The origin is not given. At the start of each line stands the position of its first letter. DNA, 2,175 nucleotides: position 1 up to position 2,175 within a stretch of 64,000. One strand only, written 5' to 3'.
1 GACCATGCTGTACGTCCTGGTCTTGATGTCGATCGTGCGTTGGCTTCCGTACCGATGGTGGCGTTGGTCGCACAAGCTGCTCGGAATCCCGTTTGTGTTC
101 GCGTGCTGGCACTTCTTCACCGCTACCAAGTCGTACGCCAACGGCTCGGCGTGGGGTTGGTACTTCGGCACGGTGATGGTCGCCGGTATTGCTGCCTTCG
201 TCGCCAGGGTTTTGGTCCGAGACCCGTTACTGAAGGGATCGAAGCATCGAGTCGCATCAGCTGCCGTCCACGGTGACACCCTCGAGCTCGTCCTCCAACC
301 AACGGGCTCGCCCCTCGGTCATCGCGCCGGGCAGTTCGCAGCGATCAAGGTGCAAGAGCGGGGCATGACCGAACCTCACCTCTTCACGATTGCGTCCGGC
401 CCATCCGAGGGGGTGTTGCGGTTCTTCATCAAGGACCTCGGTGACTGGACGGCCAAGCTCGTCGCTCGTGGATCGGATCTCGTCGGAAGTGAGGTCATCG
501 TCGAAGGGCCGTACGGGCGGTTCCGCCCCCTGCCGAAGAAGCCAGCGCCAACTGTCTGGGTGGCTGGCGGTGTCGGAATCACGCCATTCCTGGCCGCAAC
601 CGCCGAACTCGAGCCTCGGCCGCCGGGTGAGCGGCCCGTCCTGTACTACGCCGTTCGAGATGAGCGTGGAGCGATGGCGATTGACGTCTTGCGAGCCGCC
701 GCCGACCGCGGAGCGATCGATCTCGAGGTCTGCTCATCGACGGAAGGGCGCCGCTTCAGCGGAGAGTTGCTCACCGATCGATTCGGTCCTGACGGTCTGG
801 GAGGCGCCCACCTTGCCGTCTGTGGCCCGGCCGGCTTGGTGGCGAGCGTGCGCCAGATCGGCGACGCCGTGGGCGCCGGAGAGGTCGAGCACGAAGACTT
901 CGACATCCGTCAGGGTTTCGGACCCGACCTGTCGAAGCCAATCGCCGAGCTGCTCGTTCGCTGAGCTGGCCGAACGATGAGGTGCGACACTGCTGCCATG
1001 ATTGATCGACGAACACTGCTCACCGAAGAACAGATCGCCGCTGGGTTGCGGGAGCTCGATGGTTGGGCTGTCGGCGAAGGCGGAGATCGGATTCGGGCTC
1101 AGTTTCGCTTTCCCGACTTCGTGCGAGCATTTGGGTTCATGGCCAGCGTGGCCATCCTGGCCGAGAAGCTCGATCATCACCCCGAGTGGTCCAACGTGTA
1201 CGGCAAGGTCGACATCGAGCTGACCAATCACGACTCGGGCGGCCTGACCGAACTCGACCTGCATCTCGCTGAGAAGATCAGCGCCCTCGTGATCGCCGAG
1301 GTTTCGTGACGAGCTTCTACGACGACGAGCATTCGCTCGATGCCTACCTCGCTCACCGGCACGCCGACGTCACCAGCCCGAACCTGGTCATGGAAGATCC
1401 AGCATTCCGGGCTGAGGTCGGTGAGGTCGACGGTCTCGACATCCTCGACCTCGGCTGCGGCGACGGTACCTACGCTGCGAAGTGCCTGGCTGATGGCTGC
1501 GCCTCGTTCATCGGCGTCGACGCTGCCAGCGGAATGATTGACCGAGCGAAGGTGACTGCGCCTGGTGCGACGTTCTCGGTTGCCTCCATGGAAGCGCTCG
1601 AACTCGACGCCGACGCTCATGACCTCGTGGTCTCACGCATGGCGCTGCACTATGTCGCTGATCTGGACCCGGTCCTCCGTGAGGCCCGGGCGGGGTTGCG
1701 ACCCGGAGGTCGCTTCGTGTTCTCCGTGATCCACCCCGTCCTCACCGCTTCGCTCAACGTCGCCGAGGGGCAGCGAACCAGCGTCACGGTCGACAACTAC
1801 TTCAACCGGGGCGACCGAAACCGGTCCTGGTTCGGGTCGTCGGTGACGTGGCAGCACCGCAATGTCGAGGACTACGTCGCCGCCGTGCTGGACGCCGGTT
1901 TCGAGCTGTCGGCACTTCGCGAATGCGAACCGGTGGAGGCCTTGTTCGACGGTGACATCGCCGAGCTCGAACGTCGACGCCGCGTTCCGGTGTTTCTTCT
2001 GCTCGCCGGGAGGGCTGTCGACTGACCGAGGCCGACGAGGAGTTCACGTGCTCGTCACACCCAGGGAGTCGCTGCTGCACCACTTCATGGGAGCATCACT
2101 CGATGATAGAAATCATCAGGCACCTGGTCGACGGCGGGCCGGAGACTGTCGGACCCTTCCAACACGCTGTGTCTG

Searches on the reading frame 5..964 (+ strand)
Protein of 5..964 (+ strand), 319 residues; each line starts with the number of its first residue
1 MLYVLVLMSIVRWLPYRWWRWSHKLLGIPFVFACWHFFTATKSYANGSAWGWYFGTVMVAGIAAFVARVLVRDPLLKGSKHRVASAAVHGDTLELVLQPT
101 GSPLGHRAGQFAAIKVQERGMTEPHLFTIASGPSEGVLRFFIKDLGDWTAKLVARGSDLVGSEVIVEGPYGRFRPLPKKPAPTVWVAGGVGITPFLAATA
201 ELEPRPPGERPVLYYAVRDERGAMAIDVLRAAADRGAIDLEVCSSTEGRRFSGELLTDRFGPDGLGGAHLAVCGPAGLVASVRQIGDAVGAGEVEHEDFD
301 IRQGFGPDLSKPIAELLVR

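Call 40: search_protein_families(library=pfam, proteins=[window:5-964:+])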
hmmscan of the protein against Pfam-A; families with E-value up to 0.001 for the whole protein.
window:5-964:+ (319 aa): 2 families
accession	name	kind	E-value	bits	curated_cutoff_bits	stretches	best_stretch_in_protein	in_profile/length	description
PF08022.18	FAD_binding_8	-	1.6e-07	31.8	22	1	86-172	10-107/109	FAD-binding domain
PF00175.26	NAD_binding_1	-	0.00029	21.9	22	1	186-283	2-108/109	Oxidoreductase NAD-binding domain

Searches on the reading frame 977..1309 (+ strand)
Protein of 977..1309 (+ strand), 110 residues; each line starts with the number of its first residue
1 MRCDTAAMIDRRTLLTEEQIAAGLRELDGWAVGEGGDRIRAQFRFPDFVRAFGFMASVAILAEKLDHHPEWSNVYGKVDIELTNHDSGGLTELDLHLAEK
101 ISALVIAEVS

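Call 40: search_protein_families(library=pfam, proteins=[window:977-1309:+])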
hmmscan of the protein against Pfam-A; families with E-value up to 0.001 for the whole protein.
window:977-1309:+ (110 aa): 1 family
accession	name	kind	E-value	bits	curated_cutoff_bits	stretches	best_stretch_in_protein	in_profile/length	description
PF01329.24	Pterin_4a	-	8.6e-31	106.4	26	1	14-103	2-90/91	Pterin 4 alpha carbinolamine dehydratase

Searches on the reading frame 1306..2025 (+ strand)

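Call 40: search_protein_families(library=pfam, proteins=[window:1306-2025:+])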
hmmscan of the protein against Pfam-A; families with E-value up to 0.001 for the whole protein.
window:1306-2025:+ (239 aa): 7 families
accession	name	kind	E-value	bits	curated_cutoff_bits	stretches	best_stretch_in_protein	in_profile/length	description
PF08241.18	Methyltransf_11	-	2.9e-18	66.7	21.2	1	47-139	1-95/95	Methyltransferase domain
PF13649.12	Methyltransf_25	-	8.3e-18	65.3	27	1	46-135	1-97/97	Methyltransferase domain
PF13847.12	Methyltransf_31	-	5.2e-14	52.6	27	1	42-143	3-113/145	Methyltransferase domain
PF08242.18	Methyltransf_12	-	1.2e-13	52.1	30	1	47-137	1-98/98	Methyltransferase domain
PF13489.12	Methyltransf_23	-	1.7e-13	51.1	27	1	42-143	22-120/164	Methyltransferase domain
PF01209.24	Ubie_methyltran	-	1.6e-06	28.1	20.1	1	39-139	44-151/233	ubiE/COQ5 methyltransferase family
PF03291.22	mRNA_G-N7_MeTrfase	-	0.00013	21.7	26.6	0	40-82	59-101/315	mRNA (guanine-N(7))-methyltransferase domain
